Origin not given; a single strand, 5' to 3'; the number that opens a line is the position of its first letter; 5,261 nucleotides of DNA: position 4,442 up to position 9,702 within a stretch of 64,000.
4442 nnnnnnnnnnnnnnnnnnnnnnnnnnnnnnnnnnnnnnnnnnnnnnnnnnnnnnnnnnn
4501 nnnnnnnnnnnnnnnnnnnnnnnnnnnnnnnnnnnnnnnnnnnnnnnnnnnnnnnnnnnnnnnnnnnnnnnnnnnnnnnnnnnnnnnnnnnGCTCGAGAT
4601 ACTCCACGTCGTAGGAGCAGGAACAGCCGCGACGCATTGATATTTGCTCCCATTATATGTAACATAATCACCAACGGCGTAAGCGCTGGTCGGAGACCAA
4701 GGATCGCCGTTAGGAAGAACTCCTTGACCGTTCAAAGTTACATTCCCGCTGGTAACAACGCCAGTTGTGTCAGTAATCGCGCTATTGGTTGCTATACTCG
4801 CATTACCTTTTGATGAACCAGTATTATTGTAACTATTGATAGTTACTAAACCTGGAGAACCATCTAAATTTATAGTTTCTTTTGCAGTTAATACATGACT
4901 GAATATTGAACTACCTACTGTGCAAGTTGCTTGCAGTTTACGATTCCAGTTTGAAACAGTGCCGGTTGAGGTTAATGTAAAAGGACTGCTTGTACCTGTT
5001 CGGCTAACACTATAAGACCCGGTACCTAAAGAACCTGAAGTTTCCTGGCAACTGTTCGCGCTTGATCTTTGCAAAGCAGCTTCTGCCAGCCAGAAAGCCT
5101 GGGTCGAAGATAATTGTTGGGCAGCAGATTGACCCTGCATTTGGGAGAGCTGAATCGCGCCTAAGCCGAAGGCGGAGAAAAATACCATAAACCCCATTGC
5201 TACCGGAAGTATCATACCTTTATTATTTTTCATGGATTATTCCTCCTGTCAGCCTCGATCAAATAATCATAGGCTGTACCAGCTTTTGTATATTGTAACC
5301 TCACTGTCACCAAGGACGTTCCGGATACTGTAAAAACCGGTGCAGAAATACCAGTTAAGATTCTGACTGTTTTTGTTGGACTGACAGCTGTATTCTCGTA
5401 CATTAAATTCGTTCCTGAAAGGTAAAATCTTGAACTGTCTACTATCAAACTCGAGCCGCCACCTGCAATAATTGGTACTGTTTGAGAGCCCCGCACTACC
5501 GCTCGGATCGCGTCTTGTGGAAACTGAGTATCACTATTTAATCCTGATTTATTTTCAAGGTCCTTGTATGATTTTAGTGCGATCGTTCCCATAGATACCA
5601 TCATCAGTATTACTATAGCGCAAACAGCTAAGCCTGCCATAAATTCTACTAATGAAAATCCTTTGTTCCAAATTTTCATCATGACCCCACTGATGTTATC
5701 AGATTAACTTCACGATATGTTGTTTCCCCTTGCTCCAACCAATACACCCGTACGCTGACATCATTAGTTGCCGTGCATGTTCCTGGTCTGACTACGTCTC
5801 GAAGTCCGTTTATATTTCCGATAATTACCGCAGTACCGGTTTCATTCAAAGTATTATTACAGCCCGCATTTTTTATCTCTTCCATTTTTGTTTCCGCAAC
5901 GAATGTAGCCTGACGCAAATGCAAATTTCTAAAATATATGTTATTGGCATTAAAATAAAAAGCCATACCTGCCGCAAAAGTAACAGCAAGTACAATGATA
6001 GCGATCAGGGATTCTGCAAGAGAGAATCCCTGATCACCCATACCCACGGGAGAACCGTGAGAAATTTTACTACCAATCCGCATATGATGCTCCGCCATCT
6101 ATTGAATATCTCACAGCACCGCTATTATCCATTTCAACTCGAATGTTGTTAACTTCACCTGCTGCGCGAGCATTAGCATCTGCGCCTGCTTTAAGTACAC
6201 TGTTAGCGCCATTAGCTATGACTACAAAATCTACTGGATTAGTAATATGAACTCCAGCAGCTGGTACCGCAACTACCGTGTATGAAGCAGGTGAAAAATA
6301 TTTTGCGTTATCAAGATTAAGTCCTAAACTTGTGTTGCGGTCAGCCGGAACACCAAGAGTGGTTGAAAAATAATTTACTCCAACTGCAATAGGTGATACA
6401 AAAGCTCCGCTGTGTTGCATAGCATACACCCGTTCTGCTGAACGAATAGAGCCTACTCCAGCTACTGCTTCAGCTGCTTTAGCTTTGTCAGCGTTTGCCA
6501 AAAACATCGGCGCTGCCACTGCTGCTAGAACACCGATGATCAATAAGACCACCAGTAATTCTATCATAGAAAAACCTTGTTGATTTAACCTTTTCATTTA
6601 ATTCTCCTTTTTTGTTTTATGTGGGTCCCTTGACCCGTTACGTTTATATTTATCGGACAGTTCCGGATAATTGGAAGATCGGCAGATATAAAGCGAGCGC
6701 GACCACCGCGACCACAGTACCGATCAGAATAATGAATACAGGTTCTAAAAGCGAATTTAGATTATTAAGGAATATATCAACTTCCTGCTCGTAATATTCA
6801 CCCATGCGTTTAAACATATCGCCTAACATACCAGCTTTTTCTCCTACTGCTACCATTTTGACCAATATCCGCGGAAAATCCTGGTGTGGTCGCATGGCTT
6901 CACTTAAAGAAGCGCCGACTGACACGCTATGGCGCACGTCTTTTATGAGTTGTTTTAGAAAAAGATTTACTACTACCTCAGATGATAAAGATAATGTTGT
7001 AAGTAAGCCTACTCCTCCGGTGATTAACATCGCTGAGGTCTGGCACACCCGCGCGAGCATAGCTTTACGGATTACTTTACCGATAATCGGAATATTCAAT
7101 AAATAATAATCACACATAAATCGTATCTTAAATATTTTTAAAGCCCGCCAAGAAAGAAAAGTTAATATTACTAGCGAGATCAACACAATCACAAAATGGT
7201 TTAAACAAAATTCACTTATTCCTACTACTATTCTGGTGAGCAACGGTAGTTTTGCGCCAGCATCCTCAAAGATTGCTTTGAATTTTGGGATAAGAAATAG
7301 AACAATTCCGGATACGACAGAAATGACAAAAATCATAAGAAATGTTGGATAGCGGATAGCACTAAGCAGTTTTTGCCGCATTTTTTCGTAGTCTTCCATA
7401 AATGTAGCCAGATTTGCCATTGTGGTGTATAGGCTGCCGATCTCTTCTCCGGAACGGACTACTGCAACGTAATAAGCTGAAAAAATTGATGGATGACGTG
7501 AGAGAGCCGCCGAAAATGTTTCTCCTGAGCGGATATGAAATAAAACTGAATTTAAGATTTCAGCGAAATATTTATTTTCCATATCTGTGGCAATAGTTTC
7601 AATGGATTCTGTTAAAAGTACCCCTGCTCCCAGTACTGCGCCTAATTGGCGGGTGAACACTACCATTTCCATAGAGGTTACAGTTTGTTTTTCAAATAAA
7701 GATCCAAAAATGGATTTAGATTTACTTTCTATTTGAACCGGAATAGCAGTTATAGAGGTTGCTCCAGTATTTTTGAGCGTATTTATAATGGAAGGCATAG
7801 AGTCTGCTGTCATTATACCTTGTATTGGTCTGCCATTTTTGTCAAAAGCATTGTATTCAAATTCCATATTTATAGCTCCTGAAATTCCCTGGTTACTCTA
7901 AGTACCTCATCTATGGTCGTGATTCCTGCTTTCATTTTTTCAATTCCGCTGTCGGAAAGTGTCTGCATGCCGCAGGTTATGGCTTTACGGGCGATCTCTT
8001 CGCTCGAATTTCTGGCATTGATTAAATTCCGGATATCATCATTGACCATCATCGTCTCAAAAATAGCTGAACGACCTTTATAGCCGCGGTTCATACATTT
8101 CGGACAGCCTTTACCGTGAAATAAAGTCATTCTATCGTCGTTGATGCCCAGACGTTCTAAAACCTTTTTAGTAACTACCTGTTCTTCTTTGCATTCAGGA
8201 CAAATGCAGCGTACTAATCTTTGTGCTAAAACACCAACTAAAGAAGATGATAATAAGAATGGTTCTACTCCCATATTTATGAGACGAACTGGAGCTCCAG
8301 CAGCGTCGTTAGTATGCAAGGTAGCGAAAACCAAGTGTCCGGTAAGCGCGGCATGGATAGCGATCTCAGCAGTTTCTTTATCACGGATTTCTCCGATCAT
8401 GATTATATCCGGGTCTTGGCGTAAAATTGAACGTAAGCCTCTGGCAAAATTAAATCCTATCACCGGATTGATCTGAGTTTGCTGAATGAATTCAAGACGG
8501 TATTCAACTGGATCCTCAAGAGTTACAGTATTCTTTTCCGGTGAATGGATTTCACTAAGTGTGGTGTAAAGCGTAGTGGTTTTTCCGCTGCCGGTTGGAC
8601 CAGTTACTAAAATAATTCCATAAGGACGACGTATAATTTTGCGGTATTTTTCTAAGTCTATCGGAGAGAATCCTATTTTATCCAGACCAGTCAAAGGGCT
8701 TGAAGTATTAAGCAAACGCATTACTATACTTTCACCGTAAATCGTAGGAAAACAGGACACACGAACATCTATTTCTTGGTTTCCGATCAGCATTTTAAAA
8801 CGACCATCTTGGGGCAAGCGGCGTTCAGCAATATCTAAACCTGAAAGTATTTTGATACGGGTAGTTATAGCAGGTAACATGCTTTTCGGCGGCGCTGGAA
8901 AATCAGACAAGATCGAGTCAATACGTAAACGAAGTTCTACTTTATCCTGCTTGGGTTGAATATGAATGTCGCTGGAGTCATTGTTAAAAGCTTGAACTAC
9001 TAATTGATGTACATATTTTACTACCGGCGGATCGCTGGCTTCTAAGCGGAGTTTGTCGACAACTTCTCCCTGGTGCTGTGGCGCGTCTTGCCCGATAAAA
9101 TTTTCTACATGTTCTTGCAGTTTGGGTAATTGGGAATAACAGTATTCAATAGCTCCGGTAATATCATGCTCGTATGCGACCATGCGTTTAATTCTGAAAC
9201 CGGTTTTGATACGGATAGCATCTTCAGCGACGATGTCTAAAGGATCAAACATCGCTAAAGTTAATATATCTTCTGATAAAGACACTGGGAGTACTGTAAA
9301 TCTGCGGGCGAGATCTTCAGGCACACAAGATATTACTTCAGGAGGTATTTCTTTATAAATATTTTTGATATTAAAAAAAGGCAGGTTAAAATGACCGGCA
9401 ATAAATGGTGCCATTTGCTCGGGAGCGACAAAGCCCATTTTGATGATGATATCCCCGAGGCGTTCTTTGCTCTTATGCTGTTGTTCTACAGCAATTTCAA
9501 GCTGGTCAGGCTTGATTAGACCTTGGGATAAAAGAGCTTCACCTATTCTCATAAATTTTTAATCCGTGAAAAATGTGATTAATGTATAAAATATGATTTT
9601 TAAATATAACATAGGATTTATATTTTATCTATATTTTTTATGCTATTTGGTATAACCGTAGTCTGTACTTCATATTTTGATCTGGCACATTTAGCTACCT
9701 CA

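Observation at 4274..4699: Four tandem CBM5/12-like (chitin/cellulose-binding type) repeats inside a PilX-N pilus protein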

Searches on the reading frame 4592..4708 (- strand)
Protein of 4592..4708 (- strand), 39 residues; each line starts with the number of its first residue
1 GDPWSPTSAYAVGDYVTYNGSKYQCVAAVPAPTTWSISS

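Call 8: search_protein_families(library=pfam, proteins=[window:4592-4708:-], max_evalue=10)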
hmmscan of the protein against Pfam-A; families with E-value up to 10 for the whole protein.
seq(39 aa): 1 family
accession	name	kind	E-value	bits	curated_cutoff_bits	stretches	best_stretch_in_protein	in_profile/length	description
PF02839.19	CBM_5_12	-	3.2e-10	40.3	26.2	1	4-35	2-34/44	Carbohydrate-binding module family 5/12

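Call 50: search_solved_structures(query=A4, max_evalue=10, show_alignments=5)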
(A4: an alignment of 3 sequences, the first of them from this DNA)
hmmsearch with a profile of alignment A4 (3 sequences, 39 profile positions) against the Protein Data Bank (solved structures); distinct sequences matched with E-value up to 10: 14.
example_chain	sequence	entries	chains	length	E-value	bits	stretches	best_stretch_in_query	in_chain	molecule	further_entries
8yh4_A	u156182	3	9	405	1.2e-05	28.4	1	3-38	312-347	NodB homology domain-containing protein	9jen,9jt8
9jt0_A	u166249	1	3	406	1.2e-05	28.4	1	3-38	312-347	NodB homology domain-containing protein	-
9jeo_A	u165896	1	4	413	1.3e-05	28.3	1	3-38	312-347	NodB homology domain-containing protein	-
8yfp_A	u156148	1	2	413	1.3e-05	28.3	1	3-38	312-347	NodB homology domain-containing protein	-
1ed7_A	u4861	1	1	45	0.00012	25.2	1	3-26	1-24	CHITINASE A1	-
4ilv_A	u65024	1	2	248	0.0096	19.1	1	3-35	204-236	Intradiol ring-cleavage dioxygenase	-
3wx7_A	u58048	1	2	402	0.016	18.4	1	3-36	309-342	Chitin oligosaccharide deacetylase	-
9rwe_A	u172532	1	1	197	0.27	14.5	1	10-32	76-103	Fimbrial protein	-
4nz1_A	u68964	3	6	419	0.28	14.4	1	3-38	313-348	Deacetylase DA1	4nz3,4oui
4ny2_A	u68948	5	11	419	0.28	14.4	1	3-38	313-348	Deacetylase DA1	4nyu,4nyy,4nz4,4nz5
2d49_A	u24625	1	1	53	0.9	12.8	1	2-26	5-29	chitinase C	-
4tx8_A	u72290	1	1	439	0.98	12.7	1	4-26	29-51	Probable chitinase A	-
1wvv_A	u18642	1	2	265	9.9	9.5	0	2-26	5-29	chitinase C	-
1wvu_A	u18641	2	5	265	9.9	9.5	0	2-26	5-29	chitinase C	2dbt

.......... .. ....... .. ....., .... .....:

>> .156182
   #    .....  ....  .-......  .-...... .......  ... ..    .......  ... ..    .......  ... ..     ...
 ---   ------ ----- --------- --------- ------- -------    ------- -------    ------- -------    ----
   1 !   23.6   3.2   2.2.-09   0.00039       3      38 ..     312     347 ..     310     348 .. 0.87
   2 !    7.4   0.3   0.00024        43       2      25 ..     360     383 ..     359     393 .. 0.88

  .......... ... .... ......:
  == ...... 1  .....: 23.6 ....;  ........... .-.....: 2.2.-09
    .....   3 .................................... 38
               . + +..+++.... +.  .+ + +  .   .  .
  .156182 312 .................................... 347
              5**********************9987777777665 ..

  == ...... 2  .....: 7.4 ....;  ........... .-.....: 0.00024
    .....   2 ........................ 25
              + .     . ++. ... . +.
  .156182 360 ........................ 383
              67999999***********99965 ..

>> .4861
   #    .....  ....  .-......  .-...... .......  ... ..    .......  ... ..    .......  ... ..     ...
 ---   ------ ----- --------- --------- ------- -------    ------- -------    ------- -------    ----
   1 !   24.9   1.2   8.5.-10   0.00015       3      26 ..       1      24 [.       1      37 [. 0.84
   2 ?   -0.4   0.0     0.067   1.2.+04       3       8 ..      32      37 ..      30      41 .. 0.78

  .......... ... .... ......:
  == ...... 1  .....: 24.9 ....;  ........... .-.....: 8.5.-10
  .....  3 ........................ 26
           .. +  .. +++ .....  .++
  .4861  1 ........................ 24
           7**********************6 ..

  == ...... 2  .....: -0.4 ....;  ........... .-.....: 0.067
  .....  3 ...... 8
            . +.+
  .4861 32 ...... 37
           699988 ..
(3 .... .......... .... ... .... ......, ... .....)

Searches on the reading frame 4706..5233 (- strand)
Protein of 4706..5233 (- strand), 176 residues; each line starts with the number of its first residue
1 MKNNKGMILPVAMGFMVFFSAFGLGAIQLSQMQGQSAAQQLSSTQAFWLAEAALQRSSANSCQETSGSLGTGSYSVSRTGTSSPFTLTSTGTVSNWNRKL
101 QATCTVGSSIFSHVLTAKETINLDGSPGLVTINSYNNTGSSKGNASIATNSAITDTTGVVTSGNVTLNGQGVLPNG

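Call 8: search_protein_families(library=pfam, proteins=[window:4706-5233:-], max_evalue=10)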
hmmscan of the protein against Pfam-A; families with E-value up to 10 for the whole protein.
seq(176 aa): 1 family
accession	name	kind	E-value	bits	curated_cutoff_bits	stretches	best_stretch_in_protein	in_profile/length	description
PF14341.11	PilX_N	-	0.026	15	25.5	1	12-54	9-50/51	PilX N-terminal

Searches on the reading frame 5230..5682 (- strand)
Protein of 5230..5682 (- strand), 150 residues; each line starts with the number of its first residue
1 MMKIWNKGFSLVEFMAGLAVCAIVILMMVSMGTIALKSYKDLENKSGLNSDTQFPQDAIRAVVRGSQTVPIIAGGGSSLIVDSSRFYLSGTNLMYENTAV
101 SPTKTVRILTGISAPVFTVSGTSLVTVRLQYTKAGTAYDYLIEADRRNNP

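Call 3: search_protein_families(library=pfam, proteins=[window:5230-5682:-], max_evalue=1)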
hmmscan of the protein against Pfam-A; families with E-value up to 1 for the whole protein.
window:5230-5682:- (150 aa): 1 family
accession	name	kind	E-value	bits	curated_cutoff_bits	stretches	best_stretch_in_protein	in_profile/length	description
PF07963.17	N_methyl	-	9.8e-05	22.2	21.2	1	6-28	4-26/27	Prokaryotic N-terminal methylation motif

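Call 4: search_protein_families(library=ncbifam, proteins=[window:5230-5682:-], max_evalue=1)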
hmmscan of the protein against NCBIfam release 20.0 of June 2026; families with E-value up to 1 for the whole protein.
window:5230-5682:- (150 aa): 6 families
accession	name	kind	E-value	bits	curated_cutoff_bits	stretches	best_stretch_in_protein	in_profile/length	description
TIGR02532.1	IV_pilin_GFxxxE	domain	0.0019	18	16.3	1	7-28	2-23/24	prepilin-type N-terminal cleavage/methylation domain-containing protein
NF041013.1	T4P_ComGE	equivalog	0.0049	17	49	1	6-41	3-38/83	competence type IV pilus minor pilin ComGE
NF041002.1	pilin_ComGF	equivalog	0.007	16.6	80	1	6-46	1-41/139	competence type IV pilus minor pilin ComGF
NF011357.0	PRK14775.1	equivalog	0.077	12.9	201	1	2-46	44-86/170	lipoprotein signal peptidase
NF002056.0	PRK00886.1-5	equivalog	0.084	12.2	323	1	25-93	33-105/243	2-phosphosulfolactate phosphatase family protein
NF007848.0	PRK10557.1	equivalog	0.21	10.9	120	1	2-29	6-33/192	prepilin peptidase-dependent protein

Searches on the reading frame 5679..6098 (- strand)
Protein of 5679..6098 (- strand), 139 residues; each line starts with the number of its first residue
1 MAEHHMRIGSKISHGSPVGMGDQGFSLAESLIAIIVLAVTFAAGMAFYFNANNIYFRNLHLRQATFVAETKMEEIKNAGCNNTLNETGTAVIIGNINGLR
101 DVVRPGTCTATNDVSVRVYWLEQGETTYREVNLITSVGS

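Call 3: search_protein_families(library=pfam, proteins=[window:5679-6098:-], max_evalue=1)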
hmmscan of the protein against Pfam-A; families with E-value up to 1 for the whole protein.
window:5679-6098:- (139 aa): 2 families
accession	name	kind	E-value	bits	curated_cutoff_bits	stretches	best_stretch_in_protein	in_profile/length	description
PF07963.17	N_methyl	-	0.0027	17.7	21.2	1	22-43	4-25/27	Prokaryotic N-terminal methylation motif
PF20130.4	DUF6520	-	0.34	11.7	25.4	1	34-87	8-59/83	Family of unknown function (DUF6520)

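Call 4: search_protein_families(library=ncbifam, proteins=[window:5679-6098:-], max_evalue=1)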
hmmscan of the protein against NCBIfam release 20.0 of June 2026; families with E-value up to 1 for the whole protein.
window:5679-6098:- (139 aa): 6 families
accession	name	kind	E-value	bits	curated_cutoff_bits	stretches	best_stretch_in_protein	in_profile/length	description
TIGR02532.1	IV_pilin_GFxxxE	domain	0.00058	19.6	16.3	1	23-44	2-23/24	prepilin-type N-terminal cleavage/methylation domain-containing protein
TIGR00777.1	ahpD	subfamily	0.077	12.8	191.95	1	38-99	66-130/177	alkylhydroperoxidase, AhpD family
TIGR02523.1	type_IV_pilV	equivalog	0.088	13.3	52.2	1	23-42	2-21/139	type IV pilus modification protein PilV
NF007660.0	PRK10332.1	equivalog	0.14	12.7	86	1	22-60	8-46/107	prepilin-type N-terminal cleavage/methylation domain-containing protein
NF038303.1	EPS_HpsB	equivalog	0.22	11.5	150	1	22-43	2-23/211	hormogonium polysaccharide secretion pseudopilin HpsB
TIGR02223.1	ftsN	equivalog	0.37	10.3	107.65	1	23-53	22-52/299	cell division protein FtsN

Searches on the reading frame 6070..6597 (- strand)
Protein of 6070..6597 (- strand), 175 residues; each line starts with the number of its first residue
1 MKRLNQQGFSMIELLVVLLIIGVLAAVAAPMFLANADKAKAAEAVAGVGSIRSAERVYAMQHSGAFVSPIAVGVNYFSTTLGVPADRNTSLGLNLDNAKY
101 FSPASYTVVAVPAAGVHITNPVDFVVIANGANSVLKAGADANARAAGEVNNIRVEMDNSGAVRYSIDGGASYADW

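Call 3: search_protein_families(library=pfam, proteins=[window:6070-6597:-], max_evalue=1)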
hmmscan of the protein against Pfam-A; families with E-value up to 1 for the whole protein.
window:6070-6597:- (175 aa): 1 family
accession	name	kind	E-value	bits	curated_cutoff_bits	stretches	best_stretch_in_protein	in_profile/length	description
PF07963.17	N_methyl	-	1.8e-08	34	21.2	1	4-28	2-26/27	Prokaryotic N-terminal methylation motif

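Call 4: search_protein_families(library=ncbifam, proteins=[window:6070-6597:-], max_evalue=1)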
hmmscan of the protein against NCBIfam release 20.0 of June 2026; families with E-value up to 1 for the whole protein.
window:6070-6597:- (175 aa): 14 families
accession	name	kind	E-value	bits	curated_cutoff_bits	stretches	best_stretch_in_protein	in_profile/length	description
TIGR01710.1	typeII_sec_gspG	equivalog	1.1e-10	41.7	88.85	1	7-61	1-55/134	type II secretion system major pseudopilin GspG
TIGR02532.1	IV_pilin_GFxxxE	domain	3.3e-08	33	16.3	1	6-29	1-24/24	prepilin-type N-terminal cleavage/methylation domain-containing protein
NF041775.1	typeIV_PilA_Myxo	equivalog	4e-07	30.2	400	1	6-58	10-62/214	type IV pilin protein PilA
TIGR01708.2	typeII_sec_gspH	equivalog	1e-06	28.9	80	1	6-43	1-38/169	type II secretion system minor pseudopilin GspH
NF040999.1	pilin_ComGC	equivalog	1.1e-06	28.7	75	1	6-63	1-58/84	competence type IV pilus major pilin ComGC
NF007862.0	PRK10574.1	equivalog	2e-06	28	138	1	5-64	3-62/145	prepilin peptidase-dependent pilin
NF007800.0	PRK10506.1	equivalog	0.0021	17.9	158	1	5-30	7-32/163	prepilin peptidase-dependent protein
TIGR02523.1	type_IV_pilV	equivalog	0.0037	17.7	52.2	1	6-28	1-25/139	type IV pilus modification protein PilV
NF041013.1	T4P_ComGE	equivalog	0.02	15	49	1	5-32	2-29/83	competence type IV pilus minor pilin ComGE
NF038303.1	EPS_HpsB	equivalog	0.064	13.2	150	1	6-33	2-30/211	hormogonium polysaccharide secretion pseudopilin HpsB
NF002402.0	PRK01470.1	equivalog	0.17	11.5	71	1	8-24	2-18/53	twin arginine translocase protein A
NF007848.0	PRK10557.1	equivalog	0.23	10.7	120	1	3-31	7-35/192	prepilin peptidase-dependent protein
TIGR02596.1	TIGR02596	subfamily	0.25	11.4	70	1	9-34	1-26/196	Verru_Chthon cassette protein D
NF041002.1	pilin_ComGF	equivalog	0.27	11.4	80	1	6-32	1-27/139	competence type IV pilus minor pilin ComGF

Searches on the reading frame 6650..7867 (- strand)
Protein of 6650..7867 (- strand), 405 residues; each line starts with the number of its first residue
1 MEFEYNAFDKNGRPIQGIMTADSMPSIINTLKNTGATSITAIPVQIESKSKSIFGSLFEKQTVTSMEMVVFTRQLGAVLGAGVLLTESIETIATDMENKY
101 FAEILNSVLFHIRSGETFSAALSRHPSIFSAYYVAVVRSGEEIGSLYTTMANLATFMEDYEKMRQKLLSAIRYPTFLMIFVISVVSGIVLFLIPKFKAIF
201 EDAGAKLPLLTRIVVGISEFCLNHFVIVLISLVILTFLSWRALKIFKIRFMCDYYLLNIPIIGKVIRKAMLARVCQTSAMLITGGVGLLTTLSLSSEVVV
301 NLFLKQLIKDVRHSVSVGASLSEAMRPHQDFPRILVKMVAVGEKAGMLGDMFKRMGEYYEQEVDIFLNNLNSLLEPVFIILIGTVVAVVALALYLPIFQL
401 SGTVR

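Call 3: search_protein_families(library=pfam, proteins=[window:6650-7867:-], max_evalue=1)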
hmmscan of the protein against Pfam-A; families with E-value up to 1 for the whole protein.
window:6650-7867:- (405 aa): 3 families
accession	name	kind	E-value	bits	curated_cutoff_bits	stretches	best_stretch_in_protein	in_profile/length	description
PF00482.28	T2SSF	-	6.1e-49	165.6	25.2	2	71-194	1-125/125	Type II secretion system (T2SS), protein F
PF04494.20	TFIID_NTD2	-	0.017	15.8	22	0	349-380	8-39/133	WD40 associated region in TFIID subunit, NTD2 domain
PF20990.2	DUF2207_C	-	0.45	10.6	33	1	139-241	110-187/247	Predicted membrane protein (DUF2207) C-terminal domain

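Call 68: search_protein_families(library=ncbifam, proteins=[window:6650-7867:-], max_evalue=1e-10)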
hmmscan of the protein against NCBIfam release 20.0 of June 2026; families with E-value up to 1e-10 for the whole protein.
window:6650-7867:- (405 aa): 6 families
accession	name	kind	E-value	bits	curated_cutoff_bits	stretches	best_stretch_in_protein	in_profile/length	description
TIGR02120.1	GspF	equivalog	1.2e-102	344.2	424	1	3-402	1-399/401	type II secretion system inner membrane protein GspF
NF052607.1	T4PiliAsmPilCThrm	equivalog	3.7e-76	256.8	700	1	3-403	4-403/406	type IV pilus assembly protein PilC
NF052606.1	T4PiliAsmPilCMyx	equivalog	1.2e-74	251.7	700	1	3-404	22-418/419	type IV pilus assembly protein PilC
NF007861.0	PRK10573.1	equivalog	8.2e-74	249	401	1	3-402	7-396/401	protein transport protein HofC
NF047826.1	T3SSXpsF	equivalog_domain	6.6e-66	222.8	650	1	3-403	4-403/405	type II secretion system protein XpsF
NF041012.2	T4P_ComGB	equivalog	1.2e-42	146.4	240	1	71-400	6-330/332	competence type IV pilus assembly protein ComGB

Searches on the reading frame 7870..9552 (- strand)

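Call 3: search_protein_families(library=pfam, proteins=[window:7870-9552:-], max_evalue=1)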
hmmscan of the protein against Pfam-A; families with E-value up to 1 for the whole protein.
window:7870-9552:- (560 aa): 25 families
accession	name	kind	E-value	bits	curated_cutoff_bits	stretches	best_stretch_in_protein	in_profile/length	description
PF00437.27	T2SSE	-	3.5e-130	434.4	24.9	1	172-552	3-370/370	Type II/IV secretion system protein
PF05157.20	MshEN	-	7.5e-16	58.3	23.1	1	56-141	2-86/90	MshEN domain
PF25199.1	nSTAND_NTPase5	-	2.2e-05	24.8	34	1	308-348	38-79/145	Novel STAND NTPase 5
PF00005.33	ABC_tran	-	0.00049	21.2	25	1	313-506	13-128/137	ABC transporter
PF13401.12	AAA_22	-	0.00092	20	27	1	310-346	4-42/130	AAA domain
PF13191.12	AAA_16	-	0.0024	18.8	32.6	1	309-359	23-64/167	AAA ATPase domain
PF13173.12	AAA_14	-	0.0024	18.3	27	1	313-401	4-83/129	AAA domain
PF02399.21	Herpes_ori_bp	-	0.0056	15.3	20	1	267-341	8-80/820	Origin of replication binding protein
PF03215.21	Rad17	-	0.021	15.2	23.8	1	308-340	42-73/186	Rad17 P-loop domain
PF13555.12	AAA_29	-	0.023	14.9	27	1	310-328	21-39/61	P-loop containing region of AAA domain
PF13476.12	AAA_23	-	0.024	15.7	27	1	312-328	20-36/201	AAA domain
PF20720.3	nSTAND3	-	0.025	14.7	27.2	1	311-350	17-56/155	Novel STAND NTPase 3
PF06414.18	Zeta_toxin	-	0.042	13.7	22.3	1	313-346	18-50/199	Zeta toxin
PF02492.25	cobW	-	0.05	13.6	20.7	1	313-341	2-30/180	CobW/HypB/UreG, nucleotide-binding domain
PF01637.24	ATPase_2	-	0.075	13.3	33.2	1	302-337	10-46/225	ATPase domain predominantly from Archaea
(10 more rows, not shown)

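Call 68: search_protein_families(library=ncbifam, proteins=[window:7870-9552:-], max_evalue=1e-10)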
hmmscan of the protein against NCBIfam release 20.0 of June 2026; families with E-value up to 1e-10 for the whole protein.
window:7870-9552:- (560 aa): 17 families
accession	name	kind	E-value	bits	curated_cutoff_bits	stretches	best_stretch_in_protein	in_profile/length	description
TIGR02538.1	type_IV_pilB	equivalog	1.4e-177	591.7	675.65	1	3-555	2-563/564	type IV-A pilus assembly ATPase PilB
TIGR02533.1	type_II_gspE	equivalog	2.4e-176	587.2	630.25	1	77-554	4-486/486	type II secretion system ATPase GspE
NF053534.1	T4PilAsmATPsTfpB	equivalog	9.8e-137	456.8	850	1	45-554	66-582/584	type IV pilus assembly ATPase TfpB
NF007755.0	PRK10436.1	equivalog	2.4e-129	432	617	1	80-554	12-459/465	type II secretion system protein GspE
NF041000.1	ATPase_ComGA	equivalog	6.5e-76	254.8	300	1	183-448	2-266/267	competence type IV pilus ATPase ComGA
TIGR01420.1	pilT_fam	subfamily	4.7e-53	180.6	319.1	1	182-448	3-269/343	PilT/PilU family type 4a pilus ATPase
TIGR02525.1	plasmid_TraJ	equivalog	9.6e-24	84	368.3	1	275-427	119-272/372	plasmid transfer ATPase TraJ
TIGR02524.1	dot_icm_DotB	equivalog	5.4e-20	71.9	463.3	1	308-425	131-257/358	Dot/Icm type IV secretion system ATPase DotB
NF008411.1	PRK11234.1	equivalog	2.3e-16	59.4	1170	1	3-142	484-620/723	cyclic di-3',5'-guanylate-activated glycosyltransferase NfrB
NF053729.1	c-di-GMP_motif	domain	6.7e-16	57.8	38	1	2-52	1-51/53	cyclic di-GMP-binding domain-containing protein, MshE-related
NF012033.0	PRK15489.1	equivalog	5.8e-15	54.5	537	1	2-139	492-627/703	glycosyl transferase family protein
TIGR03819.1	heli_sec_ATPase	hypoth_equivalog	2.3e-13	50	373.15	1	285-429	152-302/340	TadA family conjugal transfer-associated ATPase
NF058587.1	archaellum_moto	equivalog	3.3e-13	49.2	550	1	314-417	278-386/527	archaellum flagellar ATPase motor FlaI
TIGR02782.1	TrbB_P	equivalog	9.3e-13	48.1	304.55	1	314-425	139-253/303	P-type conjugative transfer ATPase TrbB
NF010407.0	PRK13833.1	subfamily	2.3e-11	43.7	499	1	314-428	147-263/323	conjugal transfer protein TrbB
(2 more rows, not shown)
